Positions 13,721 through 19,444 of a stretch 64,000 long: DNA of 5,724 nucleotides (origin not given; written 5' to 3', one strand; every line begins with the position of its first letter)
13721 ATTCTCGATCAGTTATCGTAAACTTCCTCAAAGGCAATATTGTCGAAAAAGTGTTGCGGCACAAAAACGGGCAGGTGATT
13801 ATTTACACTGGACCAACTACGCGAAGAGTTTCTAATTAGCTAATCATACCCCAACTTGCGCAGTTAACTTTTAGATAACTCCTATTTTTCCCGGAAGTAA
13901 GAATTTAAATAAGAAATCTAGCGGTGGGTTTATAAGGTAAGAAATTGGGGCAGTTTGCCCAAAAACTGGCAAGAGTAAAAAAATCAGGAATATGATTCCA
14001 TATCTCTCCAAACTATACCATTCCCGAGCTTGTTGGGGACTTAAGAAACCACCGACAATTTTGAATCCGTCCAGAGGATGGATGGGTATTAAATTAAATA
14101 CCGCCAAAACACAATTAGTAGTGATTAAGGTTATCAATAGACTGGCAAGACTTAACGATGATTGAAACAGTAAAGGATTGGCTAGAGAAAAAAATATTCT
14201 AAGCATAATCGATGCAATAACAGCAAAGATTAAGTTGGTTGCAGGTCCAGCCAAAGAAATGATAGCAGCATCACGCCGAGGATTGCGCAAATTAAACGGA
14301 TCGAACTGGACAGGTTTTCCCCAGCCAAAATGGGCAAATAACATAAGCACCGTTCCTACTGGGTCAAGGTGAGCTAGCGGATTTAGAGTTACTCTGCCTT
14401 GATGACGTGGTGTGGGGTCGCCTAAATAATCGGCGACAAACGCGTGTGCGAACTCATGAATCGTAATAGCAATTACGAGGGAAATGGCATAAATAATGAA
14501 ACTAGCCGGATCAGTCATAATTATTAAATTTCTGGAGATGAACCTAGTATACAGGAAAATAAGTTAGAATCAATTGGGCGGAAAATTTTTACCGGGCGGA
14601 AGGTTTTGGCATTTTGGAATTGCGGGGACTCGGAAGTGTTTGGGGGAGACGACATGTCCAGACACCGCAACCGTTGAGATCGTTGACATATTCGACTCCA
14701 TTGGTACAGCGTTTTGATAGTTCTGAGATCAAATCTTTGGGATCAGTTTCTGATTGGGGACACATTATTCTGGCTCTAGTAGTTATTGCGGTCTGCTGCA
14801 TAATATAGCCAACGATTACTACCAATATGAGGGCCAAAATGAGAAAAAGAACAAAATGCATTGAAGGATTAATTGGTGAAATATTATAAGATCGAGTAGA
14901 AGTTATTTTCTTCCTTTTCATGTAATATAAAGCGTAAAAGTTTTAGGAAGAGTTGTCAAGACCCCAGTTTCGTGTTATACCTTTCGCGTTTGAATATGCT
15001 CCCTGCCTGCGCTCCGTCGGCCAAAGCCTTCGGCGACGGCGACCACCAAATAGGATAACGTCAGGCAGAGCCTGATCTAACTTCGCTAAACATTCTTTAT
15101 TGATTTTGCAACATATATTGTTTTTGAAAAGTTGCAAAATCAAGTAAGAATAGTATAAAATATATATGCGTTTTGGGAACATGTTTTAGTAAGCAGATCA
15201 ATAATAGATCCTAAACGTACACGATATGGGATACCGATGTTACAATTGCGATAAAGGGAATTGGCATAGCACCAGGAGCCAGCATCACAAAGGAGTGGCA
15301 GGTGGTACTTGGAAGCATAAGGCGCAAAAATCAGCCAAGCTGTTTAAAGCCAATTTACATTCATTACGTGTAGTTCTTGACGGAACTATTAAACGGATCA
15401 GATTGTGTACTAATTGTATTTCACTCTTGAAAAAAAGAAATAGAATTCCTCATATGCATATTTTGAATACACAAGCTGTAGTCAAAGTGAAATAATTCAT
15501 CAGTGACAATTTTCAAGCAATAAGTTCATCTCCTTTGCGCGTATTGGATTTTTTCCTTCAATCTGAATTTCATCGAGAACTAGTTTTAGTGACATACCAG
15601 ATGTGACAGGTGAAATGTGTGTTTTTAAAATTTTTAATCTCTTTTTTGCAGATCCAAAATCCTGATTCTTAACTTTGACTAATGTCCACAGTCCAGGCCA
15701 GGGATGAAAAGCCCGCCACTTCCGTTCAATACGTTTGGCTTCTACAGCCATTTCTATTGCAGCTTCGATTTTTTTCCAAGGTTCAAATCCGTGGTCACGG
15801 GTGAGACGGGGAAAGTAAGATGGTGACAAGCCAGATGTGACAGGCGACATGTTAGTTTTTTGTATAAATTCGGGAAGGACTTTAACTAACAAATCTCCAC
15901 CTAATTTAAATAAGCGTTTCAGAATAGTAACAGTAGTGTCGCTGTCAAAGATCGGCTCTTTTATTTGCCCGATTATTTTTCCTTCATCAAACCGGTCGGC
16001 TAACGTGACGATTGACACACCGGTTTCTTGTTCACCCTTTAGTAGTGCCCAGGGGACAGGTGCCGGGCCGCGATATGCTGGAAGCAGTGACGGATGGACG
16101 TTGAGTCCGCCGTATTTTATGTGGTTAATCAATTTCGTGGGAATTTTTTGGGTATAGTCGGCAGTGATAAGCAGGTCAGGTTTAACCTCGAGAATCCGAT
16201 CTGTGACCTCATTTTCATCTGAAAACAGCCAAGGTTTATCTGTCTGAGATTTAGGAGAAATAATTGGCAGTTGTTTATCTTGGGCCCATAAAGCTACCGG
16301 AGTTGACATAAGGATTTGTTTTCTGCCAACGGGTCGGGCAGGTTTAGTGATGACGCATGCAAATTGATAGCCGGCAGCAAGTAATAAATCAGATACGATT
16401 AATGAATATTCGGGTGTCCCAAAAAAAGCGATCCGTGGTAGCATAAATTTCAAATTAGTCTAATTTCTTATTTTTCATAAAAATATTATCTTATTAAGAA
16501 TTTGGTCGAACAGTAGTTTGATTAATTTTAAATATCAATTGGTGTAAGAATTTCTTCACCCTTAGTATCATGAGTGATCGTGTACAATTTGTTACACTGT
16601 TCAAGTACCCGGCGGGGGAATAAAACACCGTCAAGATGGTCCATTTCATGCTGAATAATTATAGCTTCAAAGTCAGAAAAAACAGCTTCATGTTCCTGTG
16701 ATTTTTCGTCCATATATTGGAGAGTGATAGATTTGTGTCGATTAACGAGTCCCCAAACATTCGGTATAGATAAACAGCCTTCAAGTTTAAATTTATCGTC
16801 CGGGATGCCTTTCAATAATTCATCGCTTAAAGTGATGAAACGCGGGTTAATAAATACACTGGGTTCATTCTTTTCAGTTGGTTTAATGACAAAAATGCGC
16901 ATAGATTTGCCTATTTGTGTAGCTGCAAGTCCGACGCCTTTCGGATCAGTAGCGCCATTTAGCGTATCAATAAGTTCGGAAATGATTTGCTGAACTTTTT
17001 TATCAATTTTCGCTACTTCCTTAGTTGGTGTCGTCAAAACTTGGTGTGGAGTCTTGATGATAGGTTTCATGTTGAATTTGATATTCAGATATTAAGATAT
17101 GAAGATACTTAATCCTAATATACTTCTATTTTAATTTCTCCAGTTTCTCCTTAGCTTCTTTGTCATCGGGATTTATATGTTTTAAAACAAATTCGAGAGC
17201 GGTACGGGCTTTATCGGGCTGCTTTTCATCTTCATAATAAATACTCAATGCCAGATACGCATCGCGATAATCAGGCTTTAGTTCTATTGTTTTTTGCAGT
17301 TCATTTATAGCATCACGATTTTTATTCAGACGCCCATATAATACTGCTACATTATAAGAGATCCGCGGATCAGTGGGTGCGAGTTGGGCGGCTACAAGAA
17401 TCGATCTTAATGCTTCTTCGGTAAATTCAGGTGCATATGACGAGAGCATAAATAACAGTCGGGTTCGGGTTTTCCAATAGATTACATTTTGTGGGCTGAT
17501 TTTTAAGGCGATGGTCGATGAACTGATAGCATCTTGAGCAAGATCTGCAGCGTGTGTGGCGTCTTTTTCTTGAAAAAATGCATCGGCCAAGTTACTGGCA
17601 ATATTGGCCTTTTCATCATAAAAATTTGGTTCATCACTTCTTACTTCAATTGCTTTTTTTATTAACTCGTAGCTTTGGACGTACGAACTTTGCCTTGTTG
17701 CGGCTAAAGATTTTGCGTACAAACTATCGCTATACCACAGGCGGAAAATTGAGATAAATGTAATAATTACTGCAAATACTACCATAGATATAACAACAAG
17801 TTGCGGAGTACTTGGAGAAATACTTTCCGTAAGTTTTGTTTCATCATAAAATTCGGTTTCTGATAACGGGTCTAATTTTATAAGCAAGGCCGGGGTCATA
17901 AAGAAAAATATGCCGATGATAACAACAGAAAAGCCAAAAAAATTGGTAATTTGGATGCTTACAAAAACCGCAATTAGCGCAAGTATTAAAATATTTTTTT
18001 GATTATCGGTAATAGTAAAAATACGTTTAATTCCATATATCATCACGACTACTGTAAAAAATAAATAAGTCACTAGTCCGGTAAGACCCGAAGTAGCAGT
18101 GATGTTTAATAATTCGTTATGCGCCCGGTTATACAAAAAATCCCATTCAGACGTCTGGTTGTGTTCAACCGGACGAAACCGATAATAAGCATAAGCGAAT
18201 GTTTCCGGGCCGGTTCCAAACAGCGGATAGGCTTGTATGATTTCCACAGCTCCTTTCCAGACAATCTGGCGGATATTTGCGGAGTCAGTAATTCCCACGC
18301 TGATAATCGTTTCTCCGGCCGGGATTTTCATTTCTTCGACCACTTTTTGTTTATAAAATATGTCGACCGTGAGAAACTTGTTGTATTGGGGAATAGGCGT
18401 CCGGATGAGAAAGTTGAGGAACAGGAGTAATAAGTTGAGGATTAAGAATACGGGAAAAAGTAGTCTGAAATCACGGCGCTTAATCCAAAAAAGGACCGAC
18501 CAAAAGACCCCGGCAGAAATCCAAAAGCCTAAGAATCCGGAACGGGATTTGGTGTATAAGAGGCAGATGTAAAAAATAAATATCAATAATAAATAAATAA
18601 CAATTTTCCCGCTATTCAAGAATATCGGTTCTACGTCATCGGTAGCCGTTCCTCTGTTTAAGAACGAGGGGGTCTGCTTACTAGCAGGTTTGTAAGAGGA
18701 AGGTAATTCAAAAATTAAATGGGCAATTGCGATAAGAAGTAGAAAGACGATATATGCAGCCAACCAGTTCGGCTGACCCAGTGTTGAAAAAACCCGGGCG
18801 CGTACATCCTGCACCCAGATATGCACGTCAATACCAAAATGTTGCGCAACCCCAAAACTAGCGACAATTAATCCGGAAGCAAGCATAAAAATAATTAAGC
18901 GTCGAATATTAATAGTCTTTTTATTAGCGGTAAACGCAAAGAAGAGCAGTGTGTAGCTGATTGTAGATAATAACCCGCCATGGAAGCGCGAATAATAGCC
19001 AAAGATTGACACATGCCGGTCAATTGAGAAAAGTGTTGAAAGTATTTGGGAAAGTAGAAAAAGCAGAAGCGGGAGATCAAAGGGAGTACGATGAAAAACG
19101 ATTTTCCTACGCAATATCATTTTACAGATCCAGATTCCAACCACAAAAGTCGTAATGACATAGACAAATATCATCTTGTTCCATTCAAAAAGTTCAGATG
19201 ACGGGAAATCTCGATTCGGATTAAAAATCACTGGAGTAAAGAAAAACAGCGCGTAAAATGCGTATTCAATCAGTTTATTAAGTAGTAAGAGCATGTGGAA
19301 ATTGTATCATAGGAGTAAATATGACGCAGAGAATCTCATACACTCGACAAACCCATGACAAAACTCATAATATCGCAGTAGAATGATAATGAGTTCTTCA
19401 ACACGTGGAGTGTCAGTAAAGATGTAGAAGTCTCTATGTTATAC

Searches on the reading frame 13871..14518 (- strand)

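Call 67: search_protein_families(library=pfam, proteins=[window:13871-14518:-], max_evalue=0.0001)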
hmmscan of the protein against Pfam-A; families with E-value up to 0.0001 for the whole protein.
window:13871-14518:- (215 aa): 1 family
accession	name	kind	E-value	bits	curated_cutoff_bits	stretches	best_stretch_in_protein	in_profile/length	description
PF02163.28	Peptidase_M50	-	2.7e-14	53.5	27.2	2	10-106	2-100/221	Peptidase family M50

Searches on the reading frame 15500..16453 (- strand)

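Call 67: search_protein_families(library=pfam, proteins=[window:15500-16453:-], max_evalue=0.0001)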
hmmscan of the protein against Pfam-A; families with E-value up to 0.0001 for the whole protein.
window:15500-16453:- (317 aa): 2 families
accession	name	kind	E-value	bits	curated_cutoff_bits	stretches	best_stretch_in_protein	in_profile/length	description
PF00551.24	Formyl_trans_N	-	2.6e-32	112.5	26.1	1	30-193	29-181/181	Formyl transferase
PF02911.23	Formyl_trans_C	-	1e-07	32.5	21.1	1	227-282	3-49/100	Formyl transferase, C-terminal domain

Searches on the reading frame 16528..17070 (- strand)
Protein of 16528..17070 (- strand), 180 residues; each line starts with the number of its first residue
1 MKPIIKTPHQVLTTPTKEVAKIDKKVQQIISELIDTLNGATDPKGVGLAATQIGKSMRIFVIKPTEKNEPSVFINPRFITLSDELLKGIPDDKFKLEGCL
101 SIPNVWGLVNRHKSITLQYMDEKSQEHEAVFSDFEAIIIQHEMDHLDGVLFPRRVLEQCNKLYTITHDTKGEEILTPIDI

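Call 67: search_protein_families(library=pfam, proteins=[window:16528-17070:-], max_evalue=0.0001)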
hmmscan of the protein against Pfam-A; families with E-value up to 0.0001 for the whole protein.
window:16528-17070:- (180 aa): 1 family
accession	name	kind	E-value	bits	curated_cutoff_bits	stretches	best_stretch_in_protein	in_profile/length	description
PF01327.26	Pep_deformylase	-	3.1e-42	144.3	22.8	1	1-156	1-151/156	Polypeptide deformylase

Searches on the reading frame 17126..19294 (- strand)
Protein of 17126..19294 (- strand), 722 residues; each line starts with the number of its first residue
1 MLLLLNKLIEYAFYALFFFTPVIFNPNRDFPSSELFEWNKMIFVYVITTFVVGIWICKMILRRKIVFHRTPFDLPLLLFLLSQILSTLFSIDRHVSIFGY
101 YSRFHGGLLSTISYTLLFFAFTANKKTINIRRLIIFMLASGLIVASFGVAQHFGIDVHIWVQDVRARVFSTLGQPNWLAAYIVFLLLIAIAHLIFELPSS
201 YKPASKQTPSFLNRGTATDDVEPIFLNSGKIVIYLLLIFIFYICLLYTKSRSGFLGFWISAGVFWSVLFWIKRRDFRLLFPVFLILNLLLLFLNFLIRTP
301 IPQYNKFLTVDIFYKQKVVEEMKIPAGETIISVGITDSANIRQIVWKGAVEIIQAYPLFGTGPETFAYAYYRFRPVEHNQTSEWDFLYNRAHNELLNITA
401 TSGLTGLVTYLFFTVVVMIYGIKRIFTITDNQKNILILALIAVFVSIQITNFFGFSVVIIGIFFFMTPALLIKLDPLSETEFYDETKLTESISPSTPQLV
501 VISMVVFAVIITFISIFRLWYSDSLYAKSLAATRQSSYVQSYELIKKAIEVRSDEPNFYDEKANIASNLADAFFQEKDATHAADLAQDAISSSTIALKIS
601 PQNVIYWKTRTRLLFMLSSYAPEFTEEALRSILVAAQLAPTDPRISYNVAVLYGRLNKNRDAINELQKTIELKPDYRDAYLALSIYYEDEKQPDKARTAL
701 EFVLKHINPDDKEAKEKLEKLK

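Call 67: search_protein_families(library=pfam, proteins=[window:17126-19294:-], max_evalue=0.0001)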
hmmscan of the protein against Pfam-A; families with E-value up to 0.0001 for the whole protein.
window:17126-19294:- (722 aa): 5 families
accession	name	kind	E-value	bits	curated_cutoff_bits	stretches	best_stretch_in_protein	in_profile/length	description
PF04932.20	Wzy_C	-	4.7e-18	65.8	31.7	1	237-411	2-149/149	O-Antigen ligase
PF13424.12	TPR_12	-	1.1e-06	29.2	30.1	0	530-591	11-73/77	Tetratricopeptide repeat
PF13432.12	TPR_16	-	2.5e-06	28.2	32.7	0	651-700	5-54/65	Tetratricopeptide repeat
PF13431.12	TPR_17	-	2.5e-05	24.6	24.4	0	666-697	2-33/34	Tetratricopeptide repeat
PF13414.12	TPR_11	-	2.6e-05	24.3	26.8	0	656-683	7-34/42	TPR repeat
